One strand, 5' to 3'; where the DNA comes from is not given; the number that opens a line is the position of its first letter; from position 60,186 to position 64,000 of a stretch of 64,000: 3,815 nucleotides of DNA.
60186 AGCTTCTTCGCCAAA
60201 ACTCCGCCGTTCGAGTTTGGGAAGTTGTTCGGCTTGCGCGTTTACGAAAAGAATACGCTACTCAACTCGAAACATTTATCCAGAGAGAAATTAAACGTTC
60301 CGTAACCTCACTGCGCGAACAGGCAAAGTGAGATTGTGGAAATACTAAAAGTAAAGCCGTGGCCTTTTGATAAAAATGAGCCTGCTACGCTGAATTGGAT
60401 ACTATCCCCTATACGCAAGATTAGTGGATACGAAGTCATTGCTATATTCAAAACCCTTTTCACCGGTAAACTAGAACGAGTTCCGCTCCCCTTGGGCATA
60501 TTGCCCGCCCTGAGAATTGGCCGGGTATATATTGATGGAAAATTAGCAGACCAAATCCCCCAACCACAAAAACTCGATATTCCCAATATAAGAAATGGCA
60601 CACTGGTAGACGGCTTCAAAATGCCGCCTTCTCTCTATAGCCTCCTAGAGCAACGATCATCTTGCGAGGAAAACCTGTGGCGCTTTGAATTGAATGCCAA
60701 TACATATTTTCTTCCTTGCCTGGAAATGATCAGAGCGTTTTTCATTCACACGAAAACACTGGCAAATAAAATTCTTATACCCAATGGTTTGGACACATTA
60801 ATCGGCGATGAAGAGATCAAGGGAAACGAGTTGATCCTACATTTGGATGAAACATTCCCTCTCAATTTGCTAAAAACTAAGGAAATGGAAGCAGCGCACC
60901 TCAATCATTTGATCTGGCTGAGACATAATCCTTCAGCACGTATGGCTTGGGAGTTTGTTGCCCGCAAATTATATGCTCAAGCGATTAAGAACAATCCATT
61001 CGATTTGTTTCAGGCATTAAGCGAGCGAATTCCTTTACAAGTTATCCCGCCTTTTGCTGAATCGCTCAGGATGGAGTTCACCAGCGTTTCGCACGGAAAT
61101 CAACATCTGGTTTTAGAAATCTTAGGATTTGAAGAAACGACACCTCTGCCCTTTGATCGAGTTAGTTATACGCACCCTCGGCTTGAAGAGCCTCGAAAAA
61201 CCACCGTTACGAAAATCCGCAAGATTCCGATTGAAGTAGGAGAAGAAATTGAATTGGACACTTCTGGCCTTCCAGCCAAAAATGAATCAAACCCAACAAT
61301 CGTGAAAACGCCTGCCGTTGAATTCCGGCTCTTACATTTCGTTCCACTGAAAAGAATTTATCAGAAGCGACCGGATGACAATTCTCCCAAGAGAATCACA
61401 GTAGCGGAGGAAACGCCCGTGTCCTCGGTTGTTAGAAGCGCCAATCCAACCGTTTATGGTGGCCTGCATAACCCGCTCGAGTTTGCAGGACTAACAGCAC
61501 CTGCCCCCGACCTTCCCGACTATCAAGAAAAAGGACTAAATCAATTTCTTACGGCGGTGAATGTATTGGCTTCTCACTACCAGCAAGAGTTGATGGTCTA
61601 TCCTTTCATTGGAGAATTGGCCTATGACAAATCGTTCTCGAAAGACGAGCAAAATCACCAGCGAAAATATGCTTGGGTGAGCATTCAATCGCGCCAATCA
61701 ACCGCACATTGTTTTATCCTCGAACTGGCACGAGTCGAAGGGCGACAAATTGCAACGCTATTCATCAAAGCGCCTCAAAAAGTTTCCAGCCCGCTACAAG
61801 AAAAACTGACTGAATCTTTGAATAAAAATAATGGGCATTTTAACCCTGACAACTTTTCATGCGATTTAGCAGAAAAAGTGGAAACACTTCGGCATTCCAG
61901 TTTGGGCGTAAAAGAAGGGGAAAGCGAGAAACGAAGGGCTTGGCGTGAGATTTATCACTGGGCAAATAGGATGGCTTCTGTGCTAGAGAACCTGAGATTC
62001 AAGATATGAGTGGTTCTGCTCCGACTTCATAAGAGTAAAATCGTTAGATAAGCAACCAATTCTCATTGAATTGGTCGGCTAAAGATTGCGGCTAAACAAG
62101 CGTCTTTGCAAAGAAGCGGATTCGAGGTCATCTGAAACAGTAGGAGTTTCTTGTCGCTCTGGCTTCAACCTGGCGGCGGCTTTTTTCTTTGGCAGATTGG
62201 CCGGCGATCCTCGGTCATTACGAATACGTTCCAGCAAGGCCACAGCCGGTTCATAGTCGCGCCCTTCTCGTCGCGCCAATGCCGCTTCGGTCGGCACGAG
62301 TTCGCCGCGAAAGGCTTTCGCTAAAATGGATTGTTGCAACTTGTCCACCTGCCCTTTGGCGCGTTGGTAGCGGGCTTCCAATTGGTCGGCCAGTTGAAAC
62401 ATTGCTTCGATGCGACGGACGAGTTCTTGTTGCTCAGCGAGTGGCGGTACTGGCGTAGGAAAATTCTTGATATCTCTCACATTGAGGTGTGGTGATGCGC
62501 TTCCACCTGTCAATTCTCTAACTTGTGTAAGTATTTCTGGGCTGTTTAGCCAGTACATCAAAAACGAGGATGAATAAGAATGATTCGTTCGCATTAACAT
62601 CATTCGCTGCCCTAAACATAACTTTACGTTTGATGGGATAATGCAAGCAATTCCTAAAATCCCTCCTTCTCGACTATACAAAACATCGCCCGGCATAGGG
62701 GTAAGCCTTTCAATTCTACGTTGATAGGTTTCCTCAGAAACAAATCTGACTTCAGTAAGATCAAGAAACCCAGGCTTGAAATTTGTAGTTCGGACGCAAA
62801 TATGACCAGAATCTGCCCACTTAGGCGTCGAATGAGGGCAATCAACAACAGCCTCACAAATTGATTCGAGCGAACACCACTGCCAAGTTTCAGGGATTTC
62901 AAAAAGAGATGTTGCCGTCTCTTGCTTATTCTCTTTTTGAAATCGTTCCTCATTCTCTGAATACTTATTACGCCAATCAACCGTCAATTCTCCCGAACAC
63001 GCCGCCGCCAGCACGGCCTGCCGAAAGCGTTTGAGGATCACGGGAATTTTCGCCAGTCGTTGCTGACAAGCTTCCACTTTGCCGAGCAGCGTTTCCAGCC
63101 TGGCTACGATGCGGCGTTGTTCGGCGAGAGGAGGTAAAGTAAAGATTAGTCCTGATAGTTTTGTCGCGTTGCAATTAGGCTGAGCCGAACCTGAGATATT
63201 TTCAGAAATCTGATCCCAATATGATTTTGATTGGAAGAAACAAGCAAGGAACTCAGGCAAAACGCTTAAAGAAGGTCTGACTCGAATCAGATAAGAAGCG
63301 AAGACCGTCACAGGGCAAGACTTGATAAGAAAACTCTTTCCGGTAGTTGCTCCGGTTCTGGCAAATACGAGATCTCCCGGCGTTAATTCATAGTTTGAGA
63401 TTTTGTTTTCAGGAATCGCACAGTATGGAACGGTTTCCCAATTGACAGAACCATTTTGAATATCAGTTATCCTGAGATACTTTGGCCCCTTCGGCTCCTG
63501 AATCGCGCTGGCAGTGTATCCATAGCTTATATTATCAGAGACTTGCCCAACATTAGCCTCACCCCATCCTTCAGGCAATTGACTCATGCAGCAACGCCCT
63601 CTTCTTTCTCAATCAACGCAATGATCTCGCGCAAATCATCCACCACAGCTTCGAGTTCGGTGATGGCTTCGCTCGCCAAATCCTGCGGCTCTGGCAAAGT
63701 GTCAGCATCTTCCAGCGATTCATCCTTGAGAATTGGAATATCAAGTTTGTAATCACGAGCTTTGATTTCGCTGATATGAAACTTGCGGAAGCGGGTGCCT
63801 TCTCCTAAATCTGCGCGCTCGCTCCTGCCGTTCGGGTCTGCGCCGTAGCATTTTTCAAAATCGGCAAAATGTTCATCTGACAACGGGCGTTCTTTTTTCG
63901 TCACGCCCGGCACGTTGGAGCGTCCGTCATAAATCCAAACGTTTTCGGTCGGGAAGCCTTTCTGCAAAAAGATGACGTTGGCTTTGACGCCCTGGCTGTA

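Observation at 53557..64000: Tn7-family transposon sitting at the canonical glmS attachment site, right end fully resolved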

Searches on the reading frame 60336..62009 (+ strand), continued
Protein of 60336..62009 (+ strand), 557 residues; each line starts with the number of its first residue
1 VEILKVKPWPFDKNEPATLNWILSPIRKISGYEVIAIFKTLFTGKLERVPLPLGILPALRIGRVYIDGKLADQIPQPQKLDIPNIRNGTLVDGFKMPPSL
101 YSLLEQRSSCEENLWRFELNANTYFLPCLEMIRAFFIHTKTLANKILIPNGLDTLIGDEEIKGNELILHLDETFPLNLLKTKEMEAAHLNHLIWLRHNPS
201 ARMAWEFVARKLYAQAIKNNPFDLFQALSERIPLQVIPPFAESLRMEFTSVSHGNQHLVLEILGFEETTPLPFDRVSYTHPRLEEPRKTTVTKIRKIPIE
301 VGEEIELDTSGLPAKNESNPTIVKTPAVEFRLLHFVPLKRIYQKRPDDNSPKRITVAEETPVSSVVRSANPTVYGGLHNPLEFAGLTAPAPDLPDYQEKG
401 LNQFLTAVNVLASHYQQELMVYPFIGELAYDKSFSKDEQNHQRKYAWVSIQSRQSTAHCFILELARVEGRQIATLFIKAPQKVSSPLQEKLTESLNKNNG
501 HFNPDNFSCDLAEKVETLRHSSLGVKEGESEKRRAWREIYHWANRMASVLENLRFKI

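Call 66: predict_structure(alignment_id=A2)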
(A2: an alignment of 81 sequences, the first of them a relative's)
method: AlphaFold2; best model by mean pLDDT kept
length: 557 residues; sequences in the alignment: 81
mean_pLDDT: 90.1   pTM: 0.74
mean pLDDT of the five models: 90.1, 89.6, 89.4, 88.8, 88.8
residues with pLDDT >= 90: 375; 70-90: 144; 50-70: 33; < 50: 5
segments of 3 or more residues with pLDDT < 50: 393-397
pLDDT, mean of each block of 10 residues (from residue 1): 89 95 97 97 95 97 96 90 96 96 90 98 98 98 98 98 97 95 94 96 98 98 98 98 94 98 92 94 87 62 84 90 93 90 86 66 83 94 90 54 87 89 86 87 92 92 84 90 71 85 80 89 86 82 95 92
secondary structure, 60 per line:
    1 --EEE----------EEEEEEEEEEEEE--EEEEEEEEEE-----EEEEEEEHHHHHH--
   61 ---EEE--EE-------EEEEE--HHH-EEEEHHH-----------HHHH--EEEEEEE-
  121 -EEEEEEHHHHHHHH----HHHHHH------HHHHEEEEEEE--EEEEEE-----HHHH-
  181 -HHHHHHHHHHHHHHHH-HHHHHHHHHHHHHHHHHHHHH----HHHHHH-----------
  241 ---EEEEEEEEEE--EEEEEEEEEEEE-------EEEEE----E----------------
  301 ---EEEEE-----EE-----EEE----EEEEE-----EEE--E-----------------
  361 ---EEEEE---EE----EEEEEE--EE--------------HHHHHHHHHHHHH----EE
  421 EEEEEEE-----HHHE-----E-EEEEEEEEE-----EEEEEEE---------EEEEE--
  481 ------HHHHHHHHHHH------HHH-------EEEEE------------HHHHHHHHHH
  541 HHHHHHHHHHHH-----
elements in order: E3-5 E16-28 E31-40 E46-52 H53-58 E64-66 E78-82 E89-92 H107-110 E113-119 E122-127 H128-135 H140-145 H152-155 E156-162 E165-170 H176-179 H182-197 H199-219 H224-229 E244-253 E256-267 E275-279 E304-308 E321-323 E328-332 E338-340 E364-368 E378-383 H402-414 E419-427 E444-452 E458-464 E474-478 H487-497 E514-518 H531-552

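Call 70: fold_search(model_id=the predicted structure, library=pdb)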
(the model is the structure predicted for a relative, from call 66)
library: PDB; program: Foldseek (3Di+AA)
matches with E <= 10: 360; with E <= 0.001: 7
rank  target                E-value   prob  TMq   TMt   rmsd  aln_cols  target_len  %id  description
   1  5d17_B                8.1e-05  1.00  0.22  0.70   5.7       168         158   15  Structure of the C-terminal domain of TnsE at 2.85 resolution (released 2015-09-30)
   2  5d17_D                1.6e-04  1.00  0.22  0.70   4.2       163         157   13  Structure of the C-terminal domain of TnsE at 2.85 resolution (released 2015-09-30)
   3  9d5l_A                2.1e-04  1.00  0.22  0.71   4.1       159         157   14  The C-terminal domain of Thiopseudomonas alkaliphila Tn7 TnsE bound to DNA (released 2025-09-03)
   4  5d17_A                2.1e-04  1.00  0.22  0.70   5.6       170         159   15  Structure of the C-terminal domain of TnsE at 2.85 resolution (released 2015-09-30)
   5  5d16_B                2.1e-04  1.00  0.21  0.64   5.9       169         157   16  Structure of the C-terminal domain of TnsE double mutant - A453V/D523N (released 2015-09-30)
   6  5d17_H                3.2e-04  1.00  0.22  0.71   5.7       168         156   15  Structure of the C-terminal domain of TnsE at 2.85 resolution (released 2015-09-30)
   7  5d16_A                3.4e-04  1.00  0.22  0.67   5.5       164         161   12  Structure of the C-terminal domain of TnsE double mutant - A453V/D523N (released 2015-09-30)
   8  6j7m_N                8.6e-02  0.18  0.10  0.21   8.9       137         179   18  Complex structure of the Pseudomonas aeruginosa rhamnosyltransferase EarP with the acceptor elongation factor EF-P (released 2019-05-15)
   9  4v6a_AV               1.5e-01  0.11  0.06  0.15  13.0       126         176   14  Structure of EF-P bound to the 70S ribosome. (released 2014-07-09)
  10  1ueb_A                2.5e-01  0.09  0.06  0.15  13.8       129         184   12  Crystal structure of translation elongation factor P from Thermus thermophilus HB8 (released 2004-05-25)
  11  7n4d_A                2.8e-01  0.07  0.07  0.19  17.4       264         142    7  Translation initiation factor eif-5a family protein from Naegleria fowleri ATCC 30863 (released 2021-06-23)
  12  8qzv                  3.2e-01  0.08  0.06  0.19  15.2       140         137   11  Crystal structure of translation factor eIF5A from Trichomonas vaginalis (released 2024-07-03)
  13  8aaf_v                3.6e-01  0.06  0.06  0.18  14.8       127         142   11  Yeast RQC complex in state G (released 2023-03-08)
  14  3cpf_A                4.0e-01  0.06  0.06  0.18  14.2       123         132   14  Crystal structure of human eukaryotic translation initiation factor EIF5A (released 2008-04-15)
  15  8t2x_eI               4.2e-01  0.08  0.06  0.17  14.6       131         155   11  Hypomethylated yeast 80S bound with cycloheximide, P-site tRNA, A-site tRNA, messenger RNA and eIF5A, PRE (released 2024-12-11)
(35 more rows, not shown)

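Call 88: find_related_loci(query=A4, collection=genome_contigs, flank=10000)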
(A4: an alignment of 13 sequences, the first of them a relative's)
Query A4 (557 aa) in genome_contigs; peptide patterns used: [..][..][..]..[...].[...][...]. (x = any residue, [..] = any of these).
20 stretches matched a pattern; 7 encode a relative of the query (tblastn E <= 1e-3); 7 distinct loci.
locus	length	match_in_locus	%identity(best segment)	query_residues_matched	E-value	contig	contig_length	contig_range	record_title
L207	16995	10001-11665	76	1-555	0e+0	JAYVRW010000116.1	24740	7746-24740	MAG: Blastocatellia bacterium isolate GL73_DN_metabat_76 GL73_DN_metabat_76_115, whole genome shotgun sequence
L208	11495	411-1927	72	52-557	0e+0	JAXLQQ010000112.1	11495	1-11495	MAG: Blastocatellia bacterium isolate STL-ACI7 C1.341.fa-112, whole genome shotgun sequence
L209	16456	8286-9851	32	1-521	5e-72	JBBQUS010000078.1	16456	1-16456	MAG: Pyrinomonadales bacterium isolate Co_metawrap_1941 Cmw_1941_k141_20039250_length_16456_cov_9.9956, whole genome sho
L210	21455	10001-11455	32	4-476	7e-65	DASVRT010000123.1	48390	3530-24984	MAG TPA_asm: Pyrinomonadaceae bacterium isolate SMAG_U3243 k141_1160645, whole genome shotgun sequence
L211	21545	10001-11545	30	4-502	7e-64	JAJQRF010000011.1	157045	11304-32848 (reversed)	MAG: Pyrinomonadaceae bacterium isolate cam-2 NODE_486_length_157045_cov_9.853620, whole genome shotgun sequence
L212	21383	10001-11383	27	19-477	5e-35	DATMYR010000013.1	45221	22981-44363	MAG TPA_asm: Syntrophomonadaceae bacterium isolate SMAG_U13153 k141_20855, whole genome shotgun sequence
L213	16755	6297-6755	27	9-152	2e-11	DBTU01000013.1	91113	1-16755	MAG TPA_asm: Lachnoclostridium sp. UBA1308 UBA1308_contig_1827, whole genome shotgun sequence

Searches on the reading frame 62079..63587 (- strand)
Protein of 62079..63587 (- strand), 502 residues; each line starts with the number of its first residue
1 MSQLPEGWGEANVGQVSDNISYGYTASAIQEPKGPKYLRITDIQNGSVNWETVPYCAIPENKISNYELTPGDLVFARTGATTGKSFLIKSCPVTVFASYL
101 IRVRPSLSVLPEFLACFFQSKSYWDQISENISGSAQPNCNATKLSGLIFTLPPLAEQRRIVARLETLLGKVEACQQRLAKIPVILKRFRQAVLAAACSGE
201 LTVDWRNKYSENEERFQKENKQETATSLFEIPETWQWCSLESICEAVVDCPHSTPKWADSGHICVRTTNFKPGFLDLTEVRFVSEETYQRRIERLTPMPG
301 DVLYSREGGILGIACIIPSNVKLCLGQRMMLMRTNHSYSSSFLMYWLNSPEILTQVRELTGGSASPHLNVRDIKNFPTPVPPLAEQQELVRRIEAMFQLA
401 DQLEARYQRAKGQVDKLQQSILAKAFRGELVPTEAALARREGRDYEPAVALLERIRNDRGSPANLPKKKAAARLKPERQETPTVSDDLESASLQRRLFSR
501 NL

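Call 3: search_protein_families(library=pfam, proteins=[window:62079-63587:-], max_evalue=0.01)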
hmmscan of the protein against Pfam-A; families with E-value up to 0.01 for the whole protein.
window:62079-63587:- (502 aa): 1 family
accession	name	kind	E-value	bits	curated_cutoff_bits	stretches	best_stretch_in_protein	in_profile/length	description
PF01420.25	Methylase_S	-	2.1e-24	87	22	2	6-181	2-166/168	Type I restriction modification DNA specificity domain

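Call 5: search_protein_families(library=ncbifam, proteins=[window:62079-63587:-], max_evalue=0.01)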
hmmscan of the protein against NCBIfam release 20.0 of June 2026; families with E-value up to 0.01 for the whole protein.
window:62079-63587:- (502 aa): 2 families
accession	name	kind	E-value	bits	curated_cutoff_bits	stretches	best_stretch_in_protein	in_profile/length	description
NF007278.0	PRK09737.1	equivalog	4.1e-77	259.9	662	1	3-461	5-450/461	type I restriction-modification system specificity subunit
NF047740.1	antiphage_MADS5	equivalog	9.8e-15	54.3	400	1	33-404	67-446/461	methylation-associated defense system restriction endonuclease subunit S MAD5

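Call 10: find_encoding_contigs(protein=window:62079-63587:-, flank=10000, max_places=6)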
Protein window:62079-63587:- (502 aa): no gene with exactly this product is on record in the collection.

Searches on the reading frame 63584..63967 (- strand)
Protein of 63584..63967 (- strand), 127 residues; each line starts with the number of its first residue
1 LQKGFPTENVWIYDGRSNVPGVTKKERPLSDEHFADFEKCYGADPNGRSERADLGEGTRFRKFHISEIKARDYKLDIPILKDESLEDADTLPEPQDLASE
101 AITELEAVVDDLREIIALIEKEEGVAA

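Call 3: search_protein_families(library=pfam, proteins=[window:63584-63967:-], max_evalue=0.01)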
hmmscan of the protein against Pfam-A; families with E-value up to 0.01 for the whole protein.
window:63584-63967:- (127 aa): 1 family
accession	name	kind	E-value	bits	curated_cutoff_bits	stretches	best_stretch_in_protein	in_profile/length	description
PF02384.22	N6_Mtase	-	1.7e-05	24.7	20.4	1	6-79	237-301/311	N-6 DNA Methylase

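Call 5: search_protein_families(library=ncbifam, proteins=[window:63584-63967:-], max_evalue=0.01)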
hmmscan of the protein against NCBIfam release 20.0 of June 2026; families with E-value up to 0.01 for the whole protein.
window:63584-63967:- (127 aa): 0 families
